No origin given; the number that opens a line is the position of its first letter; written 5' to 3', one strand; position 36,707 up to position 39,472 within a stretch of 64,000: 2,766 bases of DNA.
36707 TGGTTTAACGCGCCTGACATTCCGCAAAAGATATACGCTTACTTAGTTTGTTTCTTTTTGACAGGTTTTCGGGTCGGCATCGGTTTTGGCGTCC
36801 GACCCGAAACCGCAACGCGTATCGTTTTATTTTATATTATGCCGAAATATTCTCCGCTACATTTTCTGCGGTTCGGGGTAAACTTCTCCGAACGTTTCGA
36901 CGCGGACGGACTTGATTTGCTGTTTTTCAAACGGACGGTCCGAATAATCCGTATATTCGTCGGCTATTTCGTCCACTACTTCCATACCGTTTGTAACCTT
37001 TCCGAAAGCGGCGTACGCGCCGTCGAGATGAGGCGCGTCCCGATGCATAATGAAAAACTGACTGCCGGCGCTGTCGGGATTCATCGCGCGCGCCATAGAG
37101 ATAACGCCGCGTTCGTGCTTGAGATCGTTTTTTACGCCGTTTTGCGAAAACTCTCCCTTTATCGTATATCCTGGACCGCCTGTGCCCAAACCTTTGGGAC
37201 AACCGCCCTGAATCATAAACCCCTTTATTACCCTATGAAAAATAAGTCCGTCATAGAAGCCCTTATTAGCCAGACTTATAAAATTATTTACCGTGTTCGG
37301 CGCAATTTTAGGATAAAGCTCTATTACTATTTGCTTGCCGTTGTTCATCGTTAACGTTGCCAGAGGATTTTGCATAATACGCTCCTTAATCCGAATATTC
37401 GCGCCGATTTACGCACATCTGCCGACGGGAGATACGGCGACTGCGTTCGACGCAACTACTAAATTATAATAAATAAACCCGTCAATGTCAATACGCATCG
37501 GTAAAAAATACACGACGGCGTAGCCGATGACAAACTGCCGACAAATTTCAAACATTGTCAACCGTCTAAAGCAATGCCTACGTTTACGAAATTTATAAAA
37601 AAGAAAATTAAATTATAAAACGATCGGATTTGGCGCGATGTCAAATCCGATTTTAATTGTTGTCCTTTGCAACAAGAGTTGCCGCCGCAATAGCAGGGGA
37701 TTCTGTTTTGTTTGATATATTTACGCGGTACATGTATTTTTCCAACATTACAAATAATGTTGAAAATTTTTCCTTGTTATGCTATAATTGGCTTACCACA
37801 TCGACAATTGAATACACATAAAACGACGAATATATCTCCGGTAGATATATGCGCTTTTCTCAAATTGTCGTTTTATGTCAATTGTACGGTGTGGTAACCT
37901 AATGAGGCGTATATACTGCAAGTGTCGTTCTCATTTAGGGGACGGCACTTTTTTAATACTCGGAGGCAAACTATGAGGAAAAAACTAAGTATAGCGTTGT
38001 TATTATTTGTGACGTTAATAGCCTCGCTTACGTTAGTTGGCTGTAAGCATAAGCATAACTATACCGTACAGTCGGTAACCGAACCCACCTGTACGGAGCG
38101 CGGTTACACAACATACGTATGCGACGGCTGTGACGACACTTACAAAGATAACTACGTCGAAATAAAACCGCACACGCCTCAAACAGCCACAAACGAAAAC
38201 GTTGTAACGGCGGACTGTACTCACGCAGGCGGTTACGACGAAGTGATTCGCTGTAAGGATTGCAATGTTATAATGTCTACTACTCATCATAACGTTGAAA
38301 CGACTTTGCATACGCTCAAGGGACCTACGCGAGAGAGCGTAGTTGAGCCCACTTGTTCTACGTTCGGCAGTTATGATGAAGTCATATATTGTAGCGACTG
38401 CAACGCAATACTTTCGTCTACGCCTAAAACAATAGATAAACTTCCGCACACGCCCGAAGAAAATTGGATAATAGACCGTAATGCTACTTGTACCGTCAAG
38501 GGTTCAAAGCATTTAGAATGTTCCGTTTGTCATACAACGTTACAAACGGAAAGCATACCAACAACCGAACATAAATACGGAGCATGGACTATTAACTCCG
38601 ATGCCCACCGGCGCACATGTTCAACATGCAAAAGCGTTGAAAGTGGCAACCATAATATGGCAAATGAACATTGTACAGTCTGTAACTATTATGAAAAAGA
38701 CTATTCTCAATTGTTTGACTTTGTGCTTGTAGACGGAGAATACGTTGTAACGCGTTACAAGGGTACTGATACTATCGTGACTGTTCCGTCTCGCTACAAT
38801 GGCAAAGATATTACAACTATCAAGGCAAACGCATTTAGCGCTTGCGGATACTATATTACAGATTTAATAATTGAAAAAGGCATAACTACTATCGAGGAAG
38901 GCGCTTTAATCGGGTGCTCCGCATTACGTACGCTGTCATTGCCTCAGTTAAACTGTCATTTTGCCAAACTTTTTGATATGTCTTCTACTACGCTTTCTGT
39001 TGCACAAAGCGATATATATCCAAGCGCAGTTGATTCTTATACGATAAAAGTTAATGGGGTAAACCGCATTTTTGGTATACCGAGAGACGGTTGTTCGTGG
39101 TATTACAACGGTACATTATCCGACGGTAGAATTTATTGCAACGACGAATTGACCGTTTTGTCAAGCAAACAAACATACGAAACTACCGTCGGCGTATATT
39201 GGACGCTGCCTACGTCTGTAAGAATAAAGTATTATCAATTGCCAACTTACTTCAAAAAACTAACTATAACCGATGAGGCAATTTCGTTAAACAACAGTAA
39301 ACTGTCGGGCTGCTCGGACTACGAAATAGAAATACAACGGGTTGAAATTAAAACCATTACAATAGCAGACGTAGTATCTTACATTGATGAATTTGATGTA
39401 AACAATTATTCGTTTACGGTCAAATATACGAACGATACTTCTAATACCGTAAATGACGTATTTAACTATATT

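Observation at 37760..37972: Structured ~180-nt leader with an intrinsic terminator 8 nt before the SD of the giant LRR lipoprotein gene: candidate attenuator or riboregulator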

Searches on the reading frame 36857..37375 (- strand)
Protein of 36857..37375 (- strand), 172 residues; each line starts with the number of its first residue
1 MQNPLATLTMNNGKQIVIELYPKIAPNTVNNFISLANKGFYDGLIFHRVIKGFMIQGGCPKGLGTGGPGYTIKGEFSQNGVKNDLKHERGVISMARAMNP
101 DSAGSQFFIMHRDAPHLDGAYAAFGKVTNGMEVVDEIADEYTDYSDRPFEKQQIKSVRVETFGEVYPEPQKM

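Call 13: find_encoding_contigs(protein=window:36857-37375:-, flank=4000, max_places=10)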
Protein window:36857-37375:- (172 aa): no gene with exactly this product is on record in the collection.

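Call 17: find_related_loci(query=window:36860-37375:-, collection=genome_contigs, flank=6000)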
Query window:36860-37375:- (172 aa) in genome_contigs; peptide patterns used: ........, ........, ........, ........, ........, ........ (x = any residue, [..] = any of these).
600 stretches matched a pattern (row limit reached: there are more); 596 encode a relative of the query (tblastn E <= 1e-3); the best 80 are kept; 80 distinct loci.
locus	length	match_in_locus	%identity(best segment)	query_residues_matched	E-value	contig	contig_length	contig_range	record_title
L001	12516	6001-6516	78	1-172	4e-93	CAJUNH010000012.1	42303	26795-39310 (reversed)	MAG TPA_asm: uncultured Christensenellaceae bacterium isolate MGBC160019 genome assembly, contig: MGBC160019.12, whole g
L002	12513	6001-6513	74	1-171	8e-86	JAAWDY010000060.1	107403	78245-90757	MAG: Coprococcus sp. isolate ABMPRH_184_1 k141_1298295, whole genome shotgun sequence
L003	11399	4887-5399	73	1-171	1e-85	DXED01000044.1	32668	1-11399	MAG TPA_asm: Candidatus Dorea intestinigallinarum isolate CHK188-17839 CHK188__C208812_L32668_SAMEA5754832, whole genome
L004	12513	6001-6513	74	1-171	2e-85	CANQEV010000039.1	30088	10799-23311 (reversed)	MAG: uncultured Acetatifactor sp. isolate Lapin-005__bin62 genome assembly, contig: Lapin-005__NODE_1938_length_30088_co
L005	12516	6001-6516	71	1-172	4e-85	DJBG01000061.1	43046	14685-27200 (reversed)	MAG TPA_asm: Hungatella sp. UBA5982 UBA5982_contig_293, whole genome shotgun sequence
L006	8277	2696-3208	71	1-171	5e-85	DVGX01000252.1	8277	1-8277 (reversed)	MAG TPA_asm: Candidatus Ventrisoma faecale isolate ChiHcolR19-5415 ChiHcolR19__C140884_L8277_SRR6323310, whole genome sh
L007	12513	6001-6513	73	1-171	1e-84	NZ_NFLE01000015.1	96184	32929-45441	Lachnoclostridium sp. An14 An14_contig_15, whole genome shotgun sequence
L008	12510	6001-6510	74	2-171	7e-85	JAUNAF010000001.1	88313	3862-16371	MAG: Eubacteriales bacterium isolate S19M_St_18 NODE_27_length_88313_cov_13.096954, whole genome shotgun sequence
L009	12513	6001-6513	73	1-171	8e-85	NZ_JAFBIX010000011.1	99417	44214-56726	Faecalicatena contorta strain ET55 Prase_15_NODE_11_length_99417_cov_20.7995, whole genome shotgun sequence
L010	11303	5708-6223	72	1-172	2e-84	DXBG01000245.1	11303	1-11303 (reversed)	MAG TPA_asm: Candidatus Blautia pullicola isolate 1068 ChiHcec17__C206461_L11303_SAMN08010063, whole genome shotgun sequ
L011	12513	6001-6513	72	2-172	2e-84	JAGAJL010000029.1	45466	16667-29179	MAG: Lachnospiraceae bacterium isolate RGIG8498 Water_deer_Cecum-1__c5315, whole genome shotgun sequence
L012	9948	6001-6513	73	2-172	2e-84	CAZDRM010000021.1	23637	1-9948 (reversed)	MAG TPA_asm: uncultured Lachnospiraceae bacterium isolate SRP199465_co2_221 genome assembly, contig: NODE_5907_length_23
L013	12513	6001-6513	72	1-171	3e-84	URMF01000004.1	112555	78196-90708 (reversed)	uncultured Clostridiales bacterium isolate UMGS1135 genome assembly, contig: NODE_26_length_112555_cov_5.961529, whole g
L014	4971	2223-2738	74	1-171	9e-84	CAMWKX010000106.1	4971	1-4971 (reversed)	MAG TPA_asm: uncultured Clostridia bacterium isolate SRR14411316_bin.10_metawrap_v1.3_MAG genome assembly, contig: NODE.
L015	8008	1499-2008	72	1-170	1e-83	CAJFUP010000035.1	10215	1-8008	uncultured Lachnospiraceae bacterium isolate Coassembly_mag_389 genome assembly, contig: MAGpy_11413_min2k_bin_389_fak87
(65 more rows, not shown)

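Call 46: search_protein_families(library=pfam, proteins=[window:36860-37375:-], max_evalue=0.001)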
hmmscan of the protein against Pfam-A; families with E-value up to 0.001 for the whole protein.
window:36860-37375:- (172 aa): 1 family
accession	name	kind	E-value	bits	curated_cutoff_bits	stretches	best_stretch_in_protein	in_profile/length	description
PF00160.26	Pro_isomerase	-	2.2e-49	168.2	21.7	1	7-159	3-159/159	Cyclophilin type peptidyl-prolyl cis-trans isomerase/CLD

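Call 47: find_homologous_proteins(query=window:36860-37375:-, max_evalue=1e-60)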
Query window:36860-37375:- (172 aa): 7920 proteins with E <= 1e-60 among 8000 candidates; the best 120 are listed.
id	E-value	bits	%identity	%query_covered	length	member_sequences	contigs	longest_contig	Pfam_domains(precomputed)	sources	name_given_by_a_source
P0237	3.4e-112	390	100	100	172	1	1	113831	PF00160.27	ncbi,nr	ncbi:MAG: peptidylprolyl isomerase [Corallococcus sp.]|nr:peptidylprolyl isomerase [Corallococcus sp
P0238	2.4e-96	339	85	100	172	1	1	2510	PF00160.27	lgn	-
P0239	5.4e-94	331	83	100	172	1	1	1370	PF00160.27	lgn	-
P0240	6.9e-94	331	83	100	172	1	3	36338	PF00160.27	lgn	-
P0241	8.3e-94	330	84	99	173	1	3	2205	PF00160.27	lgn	-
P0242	1.1e-93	330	82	99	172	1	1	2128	PF00160.27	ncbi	-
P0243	1.2e-93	330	82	100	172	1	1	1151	PF00160.27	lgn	-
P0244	1.2e-93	330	82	100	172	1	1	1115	PF00160.27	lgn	-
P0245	1.5e-93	330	83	100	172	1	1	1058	PF00160.27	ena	-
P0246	7.2e-93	327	82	99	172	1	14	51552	PF00160.27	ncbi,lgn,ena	-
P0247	8.7e-93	327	82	100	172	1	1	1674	PF00160.27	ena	-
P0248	9.6e-93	327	82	100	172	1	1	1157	PF00160.27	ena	-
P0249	1.2e-92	327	82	100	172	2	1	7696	PF00160.27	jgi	-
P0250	1.4e-92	326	82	99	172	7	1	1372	PF00160.27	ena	-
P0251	2.2e-92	326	83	100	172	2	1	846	PF00160.27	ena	-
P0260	5.3e-91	321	85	95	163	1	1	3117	PF00160.27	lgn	-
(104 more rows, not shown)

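Call 48: find_encoding_contigs(protein=P0238, flank=4000, max_places=3)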
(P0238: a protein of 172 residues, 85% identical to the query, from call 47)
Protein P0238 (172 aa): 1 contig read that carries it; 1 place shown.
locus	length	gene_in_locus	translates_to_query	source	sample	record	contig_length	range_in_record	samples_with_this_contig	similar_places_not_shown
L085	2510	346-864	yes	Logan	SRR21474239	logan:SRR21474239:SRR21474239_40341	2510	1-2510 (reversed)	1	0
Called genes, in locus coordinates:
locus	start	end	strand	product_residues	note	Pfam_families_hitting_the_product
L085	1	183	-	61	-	?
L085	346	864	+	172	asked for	PF00160:Pro_isomerase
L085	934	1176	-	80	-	-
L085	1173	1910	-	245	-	PF00545:Ribonuclease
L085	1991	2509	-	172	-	?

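Call 49: find_encoding_contigs(protein=P0240, flank=6000, max_places=3)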
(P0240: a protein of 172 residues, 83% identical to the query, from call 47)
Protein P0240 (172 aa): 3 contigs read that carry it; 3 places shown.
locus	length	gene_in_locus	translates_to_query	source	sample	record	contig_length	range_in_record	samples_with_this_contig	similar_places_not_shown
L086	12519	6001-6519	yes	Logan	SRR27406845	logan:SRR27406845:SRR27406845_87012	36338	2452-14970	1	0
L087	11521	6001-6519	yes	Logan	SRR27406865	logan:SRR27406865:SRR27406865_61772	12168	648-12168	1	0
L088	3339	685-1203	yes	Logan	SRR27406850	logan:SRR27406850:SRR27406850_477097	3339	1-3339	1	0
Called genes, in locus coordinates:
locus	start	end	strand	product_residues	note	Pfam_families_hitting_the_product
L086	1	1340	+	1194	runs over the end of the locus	PF00270:DEAD, PF04851:ResIII, PF00271:Helicase_C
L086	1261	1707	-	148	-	-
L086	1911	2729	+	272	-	PF14808:TMEM164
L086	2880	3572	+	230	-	PF01966:HD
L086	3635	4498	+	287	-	PF10340:Say1_Mug180, PF07859:Abhydrolase_3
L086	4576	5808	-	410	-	PF02073:Peptidase_M29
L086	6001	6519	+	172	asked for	PF00160:Pro_isomerase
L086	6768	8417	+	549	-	PF00485:PRK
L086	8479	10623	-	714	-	PF09371:Tex_N, PF22706:Tex_central_region, PF14639:YqgF (weak), PF16921:Tex_YqgF, PF14635:HHH_7, PF12836:HHH_3, PF17674:HHH_9, PF00575:S1, +1 more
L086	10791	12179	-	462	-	PF28494:GlyRS_ins_1 (weak), PF00587:tRNA-synt_2b, PF03129:HGTP_anticodon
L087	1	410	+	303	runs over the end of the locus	PF04471:Mrr_cat (weak)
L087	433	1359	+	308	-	PF14088:DUF4268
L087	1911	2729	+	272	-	PF14808:TMEM164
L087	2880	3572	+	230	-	PF01966:HD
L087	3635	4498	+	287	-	PF10340:Say1_Mug180, PF07859:Abhydrolase_3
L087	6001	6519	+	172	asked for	PF00160:Pro_isomerase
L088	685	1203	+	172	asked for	PF00160:Pro_isomerase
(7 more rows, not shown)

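Call 50: find_encoding_contigs(protein=P0260, flank=4000, max_places=3)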
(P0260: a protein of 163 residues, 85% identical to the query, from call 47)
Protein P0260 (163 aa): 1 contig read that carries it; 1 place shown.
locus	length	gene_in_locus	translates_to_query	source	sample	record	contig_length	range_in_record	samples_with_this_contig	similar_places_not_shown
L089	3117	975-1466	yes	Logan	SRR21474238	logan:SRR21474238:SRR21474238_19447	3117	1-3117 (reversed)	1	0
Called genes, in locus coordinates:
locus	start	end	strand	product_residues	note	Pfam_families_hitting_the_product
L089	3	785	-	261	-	?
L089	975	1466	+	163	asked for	PF00160:Pro_isomerase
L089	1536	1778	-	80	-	-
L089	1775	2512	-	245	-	PF00545:Ribonuclease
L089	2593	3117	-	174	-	?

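Call 54: find_encoding_contigs(protein=P0241, flank=3000, max_places=3)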
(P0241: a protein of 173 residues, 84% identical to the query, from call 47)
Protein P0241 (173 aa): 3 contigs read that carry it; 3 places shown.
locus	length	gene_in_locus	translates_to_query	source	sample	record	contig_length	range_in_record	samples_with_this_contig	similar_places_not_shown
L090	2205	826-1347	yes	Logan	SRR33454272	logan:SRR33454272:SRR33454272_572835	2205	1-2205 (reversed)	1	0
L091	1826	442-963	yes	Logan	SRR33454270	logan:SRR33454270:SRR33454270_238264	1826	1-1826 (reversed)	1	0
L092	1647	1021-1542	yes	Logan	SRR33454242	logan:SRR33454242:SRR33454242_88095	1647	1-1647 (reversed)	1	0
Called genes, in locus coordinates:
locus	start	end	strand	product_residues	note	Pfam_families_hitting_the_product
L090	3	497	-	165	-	?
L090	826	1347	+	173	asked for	PF00160:Pro_isomerase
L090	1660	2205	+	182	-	?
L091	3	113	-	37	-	?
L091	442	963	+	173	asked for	PF00160:Pro_isomerase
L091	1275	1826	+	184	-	?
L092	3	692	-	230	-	?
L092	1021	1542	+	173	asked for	PF00160:Pro_isomerase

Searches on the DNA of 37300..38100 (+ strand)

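Call 4: search_rna_families(source=window, start=37300, end=38100, threshold=evalue, max_evalue=10, show_alignments=3)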
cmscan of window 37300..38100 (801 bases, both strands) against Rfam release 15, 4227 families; matches with E-value up to 10: 14.
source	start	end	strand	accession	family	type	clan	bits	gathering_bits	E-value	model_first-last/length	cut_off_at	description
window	37582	37659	+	RF02414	rli60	Gene; sRNA;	-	23.7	60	1.2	1-191/191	no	Listeria sRNA rli60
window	37787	37905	+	RF03601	MIR7993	Gene; miRNA;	-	23.3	100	0.13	1-138/138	no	MIR7993 microRNA precursor family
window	37515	37660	+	RF01253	snR46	Gene; snRNA; snoRNA; HACA-box;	CL00021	22.9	43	0.04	1-197/197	no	Small nucleolar RNA snR46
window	37533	37620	-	RF01480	rli52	Cis-reg;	-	20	70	2.7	1-95/95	no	Listeria sRNA rli52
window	37748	37784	-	RF00150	SNORD42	Gene; snRNA; snoRNA; CD-box;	-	18.5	39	5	1-68/68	no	Small nucleolar RNA SNORD42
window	37738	37770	+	RF04027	mir-1422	Gene; miRNA;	-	17.8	60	3.7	29-61/84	no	mir-1422 microRNA precursor family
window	37543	37652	+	RF01822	RsaJ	Gene; sRNA;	-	17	100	0.15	1-287/287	no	RNA Staph. aureus A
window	37575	37657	+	RF01769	greA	Cis-reg; leader;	-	16.4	60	3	1-124/124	no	Enterobacteria greA leader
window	37484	37662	+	RF02079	STnc180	Gene; sRNA;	-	15.9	50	1.7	1-208/208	no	Enterobacterial sRNA STnc180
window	37789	37901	+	RF04128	MIR8562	Gene; miRNA;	-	13.9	211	7.8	1-242/242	no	MIR8562 microRNA precursor family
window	37511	37553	-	RF02750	ES003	Gene; sRNA;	-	13.7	37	7.9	1-53/53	no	ES003 sRNA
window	37588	37655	+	RF01472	rli40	Gene; sRNA;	-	12.6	100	1.6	1-263/263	no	Listeria sRNA rli40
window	37600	37654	+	RF02590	Spy1186876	Gene; sRNA;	-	11.9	208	6.5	184-241/243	no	S. pyogenes small RNA 1186876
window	37805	37877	+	RF01494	rliD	Gene; antisense;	-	9.8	50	5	1-327/327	no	Listeria sRNA rliD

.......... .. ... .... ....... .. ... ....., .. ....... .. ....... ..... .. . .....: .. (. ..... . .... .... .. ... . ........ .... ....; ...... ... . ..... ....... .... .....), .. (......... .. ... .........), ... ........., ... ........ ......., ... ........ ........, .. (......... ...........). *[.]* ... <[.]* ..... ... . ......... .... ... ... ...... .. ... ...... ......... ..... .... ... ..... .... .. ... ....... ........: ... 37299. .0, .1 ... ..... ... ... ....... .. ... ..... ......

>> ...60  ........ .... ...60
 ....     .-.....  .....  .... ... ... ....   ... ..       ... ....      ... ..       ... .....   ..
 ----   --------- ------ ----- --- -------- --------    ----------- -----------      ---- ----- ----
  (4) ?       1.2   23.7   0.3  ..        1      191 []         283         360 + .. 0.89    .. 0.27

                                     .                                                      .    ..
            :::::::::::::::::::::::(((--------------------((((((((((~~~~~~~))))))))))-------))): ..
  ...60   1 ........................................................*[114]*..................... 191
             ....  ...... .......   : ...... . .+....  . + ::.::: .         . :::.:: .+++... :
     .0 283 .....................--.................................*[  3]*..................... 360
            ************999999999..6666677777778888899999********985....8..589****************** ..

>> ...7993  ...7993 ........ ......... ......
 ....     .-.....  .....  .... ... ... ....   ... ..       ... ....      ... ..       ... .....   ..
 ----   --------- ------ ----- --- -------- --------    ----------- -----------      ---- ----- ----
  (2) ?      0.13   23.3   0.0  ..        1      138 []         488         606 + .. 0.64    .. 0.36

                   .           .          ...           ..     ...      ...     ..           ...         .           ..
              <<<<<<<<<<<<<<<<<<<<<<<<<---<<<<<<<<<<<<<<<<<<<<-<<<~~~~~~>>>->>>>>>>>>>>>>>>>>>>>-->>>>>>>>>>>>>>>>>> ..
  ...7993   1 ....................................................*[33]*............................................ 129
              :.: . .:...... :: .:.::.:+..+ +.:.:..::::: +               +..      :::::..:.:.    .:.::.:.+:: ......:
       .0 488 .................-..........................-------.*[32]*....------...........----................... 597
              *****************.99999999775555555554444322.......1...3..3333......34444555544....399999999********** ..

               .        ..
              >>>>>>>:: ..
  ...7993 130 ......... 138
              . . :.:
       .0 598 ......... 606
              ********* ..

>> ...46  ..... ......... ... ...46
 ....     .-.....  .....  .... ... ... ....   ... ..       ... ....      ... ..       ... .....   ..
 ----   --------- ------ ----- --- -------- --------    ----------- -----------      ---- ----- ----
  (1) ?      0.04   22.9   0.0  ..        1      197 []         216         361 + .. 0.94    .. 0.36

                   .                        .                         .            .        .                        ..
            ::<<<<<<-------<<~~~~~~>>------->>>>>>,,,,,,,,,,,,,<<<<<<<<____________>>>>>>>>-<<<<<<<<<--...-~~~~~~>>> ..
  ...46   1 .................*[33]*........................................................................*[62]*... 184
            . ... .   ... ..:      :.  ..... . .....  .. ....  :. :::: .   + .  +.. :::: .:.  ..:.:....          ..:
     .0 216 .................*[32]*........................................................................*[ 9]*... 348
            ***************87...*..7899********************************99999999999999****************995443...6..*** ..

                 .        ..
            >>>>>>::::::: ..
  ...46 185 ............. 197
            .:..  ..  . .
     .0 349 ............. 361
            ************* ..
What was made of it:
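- On Riboswitch / T-box / other curated cis-regulatory RNA (Rfam 15): At E up to 10 the leader gives only sub-threshold matches to plant microRNA models and to a Listeria antisense RNA (rliD), driven by the long helix (call 4).
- Closest known: Terminator/antiterminator attenuators in Firmicute 5' leaders. Different: No aptamer, T-box, RAT or PyrR-binding consensus is present: Rfam 15 is negative even at E up to 10 (call 4).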

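Call 72: search_dna_similar(query=window:37740-37980:+, collection=plasmids, mode=distant, max_evalue=0.01, max_rows=10)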
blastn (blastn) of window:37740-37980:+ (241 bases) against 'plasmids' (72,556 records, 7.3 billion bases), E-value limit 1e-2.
No match.

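Call 73: search_dna_similar(query=window:37740-37980:+, collection=phages, mode=distant, max_evalue=0.01, max_rows=10)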
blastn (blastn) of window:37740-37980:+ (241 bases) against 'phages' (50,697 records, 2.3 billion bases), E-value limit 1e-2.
No match.
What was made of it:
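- Tried and rejected: Plasmid and phage collections gave no match (calls 72, 73).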

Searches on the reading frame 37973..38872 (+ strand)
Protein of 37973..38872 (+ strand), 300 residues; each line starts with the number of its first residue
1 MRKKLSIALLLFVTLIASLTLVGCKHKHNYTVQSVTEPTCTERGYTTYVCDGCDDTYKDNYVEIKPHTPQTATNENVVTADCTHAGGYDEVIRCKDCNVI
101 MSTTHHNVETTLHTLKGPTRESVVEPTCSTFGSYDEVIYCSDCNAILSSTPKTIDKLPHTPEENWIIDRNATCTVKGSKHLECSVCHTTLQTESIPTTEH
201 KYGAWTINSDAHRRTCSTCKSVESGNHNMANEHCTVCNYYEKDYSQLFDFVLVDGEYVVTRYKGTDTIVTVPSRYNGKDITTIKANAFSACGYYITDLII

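Call 34: find_related_loci(query=A1, collection=metagenome_contigs, flank=2500)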
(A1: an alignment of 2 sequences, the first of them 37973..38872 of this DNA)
Query A1 (300 aa) in metagenome_contigs; peptide patterns used: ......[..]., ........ (x = any residue, [..] = any of these).
51 stretches matched a pattern; 2 encode a relative of the query (tblastn E <= 1e-3); 2 distinct loci.
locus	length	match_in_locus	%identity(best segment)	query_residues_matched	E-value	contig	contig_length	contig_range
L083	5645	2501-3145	27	28-255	4e-13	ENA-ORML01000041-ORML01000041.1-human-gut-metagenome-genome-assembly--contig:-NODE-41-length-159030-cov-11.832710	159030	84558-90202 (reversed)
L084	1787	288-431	55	27-75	2e-10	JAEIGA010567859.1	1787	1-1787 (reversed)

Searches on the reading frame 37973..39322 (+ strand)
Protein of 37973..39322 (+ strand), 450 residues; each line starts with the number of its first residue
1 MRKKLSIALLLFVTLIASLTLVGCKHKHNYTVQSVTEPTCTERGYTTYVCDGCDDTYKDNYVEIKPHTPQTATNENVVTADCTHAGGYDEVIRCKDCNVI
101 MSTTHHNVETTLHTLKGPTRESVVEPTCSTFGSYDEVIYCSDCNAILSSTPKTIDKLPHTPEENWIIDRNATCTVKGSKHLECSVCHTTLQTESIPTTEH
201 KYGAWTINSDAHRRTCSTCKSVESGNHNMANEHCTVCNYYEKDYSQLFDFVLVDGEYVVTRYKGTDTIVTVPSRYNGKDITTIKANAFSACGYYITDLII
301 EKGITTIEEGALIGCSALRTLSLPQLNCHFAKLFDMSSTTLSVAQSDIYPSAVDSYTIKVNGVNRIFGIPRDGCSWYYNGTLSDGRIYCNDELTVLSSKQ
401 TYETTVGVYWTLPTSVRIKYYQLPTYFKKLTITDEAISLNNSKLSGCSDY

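Call 20: find_related_loci(query=window:37973-39322:+, collection=metagenome_contigs, flank=3000)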
Query window:37973-39322:+ (450 aa) in metagenome_contigs; peptide patterns used: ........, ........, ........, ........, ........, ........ (x = any residue, [..] = any of these).
52 stretches matched a pattern, but none encodes a relative of the query by tblastn (E <= 1e-3).
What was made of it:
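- Tried and rejected: Two metagenome scans gave no orthologue (calls 20, 34).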
